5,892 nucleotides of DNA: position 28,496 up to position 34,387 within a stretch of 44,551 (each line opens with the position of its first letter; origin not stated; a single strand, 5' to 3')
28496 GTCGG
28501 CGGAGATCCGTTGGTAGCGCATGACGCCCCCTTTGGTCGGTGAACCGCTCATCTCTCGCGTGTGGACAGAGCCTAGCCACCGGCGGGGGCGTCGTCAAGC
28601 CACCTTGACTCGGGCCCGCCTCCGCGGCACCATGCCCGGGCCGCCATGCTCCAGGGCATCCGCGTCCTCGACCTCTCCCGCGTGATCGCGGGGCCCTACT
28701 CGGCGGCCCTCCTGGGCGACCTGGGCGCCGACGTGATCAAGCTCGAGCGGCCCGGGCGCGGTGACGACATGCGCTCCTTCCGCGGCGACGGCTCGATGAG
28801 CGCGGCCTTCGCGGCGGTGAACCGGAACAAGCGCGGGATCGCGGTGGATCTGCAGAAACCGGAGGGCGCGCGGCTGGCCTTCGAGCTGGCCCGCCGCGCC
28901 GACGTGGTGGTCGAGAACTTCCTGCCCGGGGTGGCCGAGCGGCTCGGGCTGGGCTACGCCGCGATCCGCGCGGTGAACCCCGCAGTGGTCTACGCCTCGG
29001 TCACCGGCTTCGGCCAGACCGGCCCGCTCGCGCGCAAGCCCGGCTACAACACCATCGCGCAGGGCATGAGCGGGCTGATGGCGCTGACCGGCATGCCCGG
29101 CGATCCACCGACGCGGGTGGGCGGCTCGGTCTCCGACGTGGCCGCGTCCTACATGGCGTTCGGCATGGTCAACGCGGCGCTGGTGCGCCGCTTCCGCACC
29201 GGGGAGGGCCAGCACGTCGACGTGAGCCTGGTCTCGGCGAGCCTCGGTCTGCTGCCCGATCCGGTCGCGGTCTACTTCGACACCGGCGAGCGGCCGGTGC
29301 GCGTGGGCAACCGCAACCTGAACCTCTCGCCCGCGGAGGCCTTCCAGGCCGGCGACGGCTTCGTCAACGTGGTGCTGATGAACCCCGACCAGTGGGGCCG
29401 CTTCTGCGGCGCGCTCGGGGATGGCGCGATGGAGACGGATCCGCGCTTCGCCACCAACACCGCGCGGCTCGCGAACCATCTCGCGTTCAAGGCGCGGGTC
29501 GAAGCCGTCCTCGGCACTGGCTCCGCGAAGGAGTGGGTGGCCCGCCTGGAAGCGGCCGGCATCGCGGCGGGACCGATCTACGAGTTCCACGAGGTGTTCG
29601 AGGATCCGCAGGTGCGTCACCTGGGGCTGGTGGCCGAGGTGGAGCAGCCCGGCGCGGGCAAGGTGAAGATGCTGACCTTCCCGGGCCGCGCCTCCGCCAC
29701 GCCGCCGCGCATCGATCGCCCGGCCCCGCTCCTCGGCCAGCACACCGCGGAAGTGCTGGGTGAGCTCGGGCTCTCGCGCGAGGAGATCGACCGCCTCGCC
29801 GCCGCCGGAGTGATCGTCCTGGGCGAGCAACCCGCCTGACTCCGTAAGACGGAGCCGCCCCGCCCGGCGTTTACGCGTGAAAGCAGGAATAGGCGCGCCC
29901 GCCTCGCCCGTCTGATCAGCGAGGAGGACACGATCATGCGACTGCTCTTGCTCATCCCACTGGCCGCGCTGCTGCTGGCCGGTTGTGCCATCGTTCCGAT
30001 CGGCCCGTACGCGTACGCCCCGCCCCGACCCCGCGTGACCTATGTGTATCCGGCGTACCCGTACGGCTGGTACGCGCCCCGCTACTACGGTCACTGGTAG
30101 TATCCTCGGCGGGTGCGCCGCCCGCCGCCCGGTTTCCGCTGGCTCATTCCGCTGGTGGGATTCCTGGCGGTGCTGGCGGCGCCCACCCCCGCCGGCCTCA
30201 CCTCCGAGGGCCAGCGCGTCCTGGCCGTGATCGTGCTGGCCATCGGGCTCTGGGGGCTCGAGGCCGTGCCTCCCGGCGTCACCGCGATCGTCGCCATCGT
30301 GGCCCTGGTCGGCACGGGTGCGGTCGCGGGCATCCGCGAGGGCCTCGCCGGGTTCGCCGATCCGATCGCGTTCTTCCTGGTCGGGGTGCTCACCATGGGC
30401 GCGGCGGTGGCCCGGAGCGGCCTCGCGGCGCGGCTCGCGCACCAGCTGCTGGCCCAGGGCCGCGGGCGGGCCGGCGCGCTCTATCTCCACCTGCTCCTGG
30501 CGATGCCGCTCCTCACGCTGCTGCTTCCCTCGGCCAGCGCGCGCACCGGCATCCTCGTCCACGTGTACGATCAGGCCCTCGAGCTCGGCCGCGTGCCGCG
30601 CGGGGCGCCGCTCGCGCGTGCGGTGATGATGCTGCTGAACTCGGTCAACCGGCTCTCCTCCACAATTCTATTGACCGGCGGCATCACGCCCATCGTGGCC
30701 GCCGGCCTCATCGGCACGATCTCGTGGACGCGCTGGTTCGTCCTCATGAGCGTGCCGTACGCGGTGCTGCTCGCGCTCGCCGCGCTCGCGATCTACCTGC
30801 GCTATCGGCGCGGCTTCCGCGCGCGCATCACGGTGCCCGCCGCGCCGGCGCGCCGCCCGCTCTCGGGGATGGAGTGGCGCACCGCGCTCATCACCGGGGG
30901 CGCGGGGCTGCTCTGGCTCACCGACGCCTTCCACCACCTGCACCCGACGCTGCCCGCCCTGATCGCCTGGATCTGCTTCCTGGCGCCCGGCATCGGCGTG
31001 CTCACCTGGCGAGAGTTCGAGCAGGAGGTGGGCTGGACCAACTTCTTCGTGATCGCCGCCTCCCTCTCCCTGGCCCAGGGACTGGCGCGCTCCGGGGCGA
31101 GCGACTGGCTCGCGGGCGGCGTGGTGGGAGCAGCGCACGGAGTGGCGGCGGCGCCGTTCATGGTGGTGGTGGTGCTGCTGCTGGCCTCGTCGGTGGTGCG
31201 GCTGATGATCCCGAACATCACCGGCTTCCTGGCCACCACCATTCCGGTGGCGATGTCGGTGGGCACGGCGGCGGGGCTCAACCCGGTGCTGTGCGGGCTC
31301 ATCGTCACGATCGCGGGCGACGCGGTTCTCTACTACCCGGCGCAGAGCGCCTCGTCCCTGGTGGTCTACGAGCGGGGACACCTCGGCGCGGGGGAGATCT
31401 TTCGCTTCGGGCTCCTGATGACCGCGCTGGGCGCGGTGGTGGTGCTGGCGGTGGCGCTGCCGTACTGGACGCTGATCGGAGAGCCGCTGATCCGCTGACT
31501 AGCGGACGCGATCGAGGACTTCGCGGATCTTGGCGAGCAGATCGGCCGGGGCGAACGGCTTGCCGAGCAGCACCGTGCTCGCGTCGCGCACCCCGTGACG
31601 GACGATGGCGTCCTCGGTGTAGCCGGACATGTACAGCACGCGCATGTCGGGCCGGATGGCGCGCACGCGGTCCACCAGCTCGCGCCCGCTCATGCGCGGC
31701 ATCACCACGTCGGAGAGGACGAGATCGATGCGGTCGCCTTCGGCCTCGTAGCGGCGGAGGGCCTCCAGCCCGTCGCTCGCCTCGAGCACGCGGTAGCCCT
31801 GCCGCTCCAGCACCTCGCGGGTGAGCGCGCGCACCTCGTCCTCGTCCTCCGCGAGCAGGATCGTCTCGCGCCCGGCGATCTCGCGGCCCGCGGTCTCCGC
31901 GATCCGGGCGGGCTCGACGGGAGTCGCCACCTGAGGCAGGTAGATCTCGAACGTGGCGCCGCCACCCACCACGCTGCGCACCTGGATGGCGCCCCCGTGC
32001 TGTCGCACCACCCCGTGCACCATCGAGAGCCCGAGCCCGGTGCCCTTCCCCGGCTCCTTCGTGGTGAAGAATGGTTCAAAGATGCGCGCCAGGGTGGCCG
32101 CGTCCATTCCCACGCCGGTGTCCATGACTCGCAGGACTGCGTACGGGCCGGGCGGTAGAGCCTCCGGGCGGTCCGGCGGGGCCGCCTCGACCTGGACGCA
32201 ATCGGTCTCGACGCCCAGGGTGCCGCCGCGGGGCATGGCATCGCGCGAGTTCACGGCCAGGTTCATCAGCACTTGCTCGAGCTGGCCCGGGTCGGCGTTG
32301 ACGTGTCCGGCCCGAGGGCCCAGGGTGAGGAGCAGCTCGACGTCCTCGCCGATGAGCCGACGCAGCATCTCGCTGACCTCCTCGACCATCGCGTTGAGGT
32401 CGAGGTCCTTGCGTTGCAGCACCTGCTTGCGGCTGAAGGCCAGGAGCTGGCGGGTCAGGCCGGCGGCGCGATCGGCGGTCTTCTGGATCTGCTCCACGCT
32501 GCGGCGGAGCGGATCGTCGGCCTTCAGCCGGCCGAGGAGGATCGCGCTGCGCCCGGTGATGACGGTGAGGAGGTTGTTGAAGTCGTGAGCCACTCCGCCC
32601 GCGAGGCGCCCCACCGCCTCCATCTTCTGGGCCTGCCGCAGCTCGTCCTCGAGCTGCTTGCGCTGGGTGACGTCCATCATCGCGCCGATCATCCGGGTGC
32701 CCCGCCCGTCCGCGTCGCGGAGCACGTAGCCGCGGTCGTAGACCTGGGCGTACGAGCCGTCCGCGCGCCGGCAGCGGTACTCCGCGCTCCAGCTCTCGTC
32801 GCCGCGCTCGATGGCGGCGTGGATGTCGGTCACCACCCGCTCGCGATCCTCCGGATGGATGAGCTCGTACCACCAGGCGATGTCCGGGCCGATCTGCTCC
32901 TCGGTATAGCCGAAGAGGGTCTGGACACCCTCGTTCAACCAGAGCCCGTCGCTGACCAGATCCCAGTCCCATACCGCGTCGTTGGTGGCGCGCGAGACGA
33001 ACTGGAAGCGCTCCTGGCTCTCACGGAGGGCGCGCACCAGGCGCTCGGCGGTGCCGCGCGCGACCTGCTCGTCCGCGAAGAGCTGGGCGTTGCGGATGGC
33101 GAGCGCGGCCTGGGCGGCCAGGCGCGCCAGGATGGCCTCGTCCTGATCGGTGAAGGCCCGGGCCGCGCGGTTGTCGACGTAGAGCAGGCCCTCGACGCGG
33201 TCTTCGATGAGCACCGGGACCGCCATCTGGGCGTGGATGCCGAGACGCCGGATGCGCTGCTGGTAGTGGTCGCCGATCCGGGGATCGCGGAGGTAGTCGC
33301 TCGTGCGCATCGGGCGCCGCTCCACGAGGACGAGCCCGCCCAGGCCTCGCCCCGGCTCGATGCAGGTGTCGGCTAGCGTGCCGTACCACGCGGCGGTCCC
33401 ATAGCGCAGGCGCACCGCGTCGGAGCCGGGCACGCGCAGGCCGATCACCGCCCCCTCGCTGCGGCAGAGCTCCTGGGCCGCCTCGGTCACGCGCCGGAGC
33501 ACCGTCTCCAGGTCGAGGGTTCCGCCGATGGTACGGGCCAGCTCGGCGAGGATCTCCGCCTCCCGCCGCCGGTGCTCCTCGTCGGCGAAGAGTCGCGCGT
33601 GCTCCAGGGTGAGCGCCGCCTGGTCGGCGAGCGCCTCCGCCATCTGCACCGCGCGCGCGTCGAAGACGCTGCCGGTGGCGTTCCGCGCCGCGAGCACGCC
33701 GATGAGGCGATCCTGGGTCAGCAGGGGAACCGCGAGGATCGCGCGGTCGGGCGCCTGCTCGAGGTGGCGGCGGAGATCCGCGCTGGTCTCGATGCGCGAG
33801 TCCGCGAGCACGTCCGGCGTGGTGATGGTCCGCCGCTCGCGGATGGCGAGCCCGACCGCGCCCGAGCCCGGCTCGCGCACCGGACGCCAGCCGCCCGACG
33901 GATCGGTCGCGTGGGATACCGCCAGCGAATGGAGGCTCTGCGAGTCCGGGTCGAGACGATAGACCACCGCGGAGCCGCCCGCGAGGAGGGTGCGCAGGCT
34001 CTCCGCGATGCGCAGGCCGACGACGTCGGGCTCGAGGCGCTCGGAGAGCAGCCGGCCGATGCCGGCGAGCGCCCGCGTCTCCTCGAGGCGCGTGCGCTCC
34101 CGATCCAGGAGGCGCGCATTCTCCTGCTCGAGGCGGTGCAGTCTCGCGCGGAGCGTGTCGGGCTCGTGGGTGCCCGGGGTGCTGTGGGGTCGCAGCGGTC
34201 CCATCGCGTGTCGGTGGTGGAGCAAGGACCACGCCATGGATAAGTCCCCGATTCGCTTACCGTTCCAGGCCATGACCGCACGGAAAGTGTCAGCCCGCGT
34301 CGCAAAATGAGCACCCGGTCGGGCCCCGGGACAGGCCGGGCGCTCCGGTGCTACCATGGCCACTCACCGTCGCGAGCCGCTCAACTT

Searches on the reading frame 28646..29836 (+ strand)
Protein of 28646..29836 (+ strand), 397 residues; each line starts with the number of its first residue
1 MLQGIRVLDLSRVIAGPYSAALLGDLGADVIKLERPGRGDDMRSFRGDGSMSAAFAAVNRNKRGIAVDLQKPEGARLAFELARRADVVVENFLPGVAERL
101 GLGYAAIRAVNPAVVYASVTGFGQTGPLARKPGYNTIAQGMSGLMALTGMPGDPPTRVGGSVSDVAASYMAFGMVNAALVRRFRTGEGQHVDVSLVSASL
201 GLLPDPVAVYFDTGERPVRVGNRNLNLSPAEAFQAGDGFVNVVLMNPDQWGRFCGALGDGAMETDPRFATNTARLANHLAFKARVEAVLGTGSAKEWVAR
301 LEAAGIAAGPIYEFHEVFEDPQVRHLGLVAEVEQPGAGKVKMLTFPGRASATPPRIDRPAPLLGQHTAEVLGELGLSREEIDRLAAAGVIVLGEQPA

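Call 14: search_protein_families(library=pfam, proteins=[window:28646-29836:+], max_evalue=0.001)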
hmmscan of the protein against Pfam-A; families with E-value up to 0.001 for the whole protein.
window:28646-29836:+ (397 aa): 1 family
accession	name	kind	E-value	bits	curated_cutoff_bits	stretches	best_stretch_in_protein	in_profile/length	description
PF02515.22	CoA_transf_3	-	7.2e-123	410.7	23.3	1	2-367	1-366/366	CoA-transferase family III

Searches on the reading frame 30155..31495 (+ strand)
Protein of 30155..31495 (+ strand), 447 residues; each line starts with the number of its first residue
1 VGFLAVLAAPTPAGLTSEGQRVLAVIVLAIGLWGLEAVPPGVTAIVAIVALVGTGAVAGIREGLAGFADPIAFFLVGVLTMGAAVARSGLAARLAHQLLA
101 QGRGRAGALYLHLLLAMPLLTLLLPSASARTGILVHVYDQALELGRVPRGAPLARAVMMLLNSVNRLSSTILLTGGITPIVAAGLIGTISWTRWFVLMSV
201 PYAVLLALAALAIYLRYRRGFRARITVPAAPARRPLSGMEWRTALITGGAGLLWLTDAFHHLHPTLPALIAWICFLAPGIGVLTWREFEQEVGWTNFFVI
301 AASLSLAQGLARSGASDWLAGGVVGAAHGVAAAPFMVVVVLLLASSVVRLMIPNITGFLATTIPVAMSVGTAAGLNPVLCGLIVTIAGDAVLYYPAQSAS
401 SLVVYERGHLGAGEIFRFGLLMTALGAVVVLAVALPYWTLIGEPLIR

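Call 14: search_protein_families(library=pfam, proteins=[window:30155-31495:+], max_evalue=0.001)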
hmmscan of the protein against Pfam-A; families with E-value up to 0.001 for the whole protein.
window:30155-31495:+ (447 aa): 2 families
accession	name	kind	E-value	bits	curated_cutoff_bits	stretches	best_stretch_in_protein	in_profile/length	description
PF00939.25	Na_sulph_symp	-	2.7e-45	155.7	27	1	3-441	14-469/472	Sodium:sulfate symporter transmembrane region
PF03600.22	CitMHS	-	3.5e-23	82.7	31.9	1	32-384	3-335/336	Citrate transporter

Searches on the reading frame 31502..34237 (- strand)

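Call 14: search_protein_families(library=pfam, proteins=[window:31502-34237:-], max_evalue=0.001)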
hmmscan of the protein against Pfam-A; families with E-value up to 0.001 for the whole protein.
window:31502-34237:- (912 aa): 9 families
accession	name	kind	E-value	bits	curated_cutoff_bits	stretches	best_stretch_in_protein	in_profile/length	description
PF01590.32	GAF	-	1.1e-34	120.2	22.4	2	242-381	1-133/133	GAF domain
PF13185.12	GAF_2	-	2.1e-32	112.6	28.6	2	241-381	2-135/136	GAF domain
PF08447.18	PAS_3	-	7.3e-23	81.1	25.6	1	434-519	4-88/89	PAS fold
PF02518.31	HATPase_c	-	1.8e-21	77.1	26.4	1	649-769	2-109/111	Histidine kinase-, DNA gyrase B-, and HSP90-like ATPase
PF00072.30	Response_reg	-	1.7e-20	73.7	30.2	1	793-905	1-111/111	Response regulator receiver domain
PF13492.12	GAF_3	-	3e-17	63.7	27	2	79-213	11-129/129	GAF domain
PF00512.31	HisKA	-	1.6e-09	38.1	26.9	1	543-605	3-64/66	His Kinase A (phospho-acceptor) domain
PF13426.13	PAS_9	-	4.6e-08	33.7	27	1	432-525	14-103/103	PAS domain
PF00989.32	PAS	-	7.8e-07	29.5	22.6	1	412-523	4-113/113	PAS fold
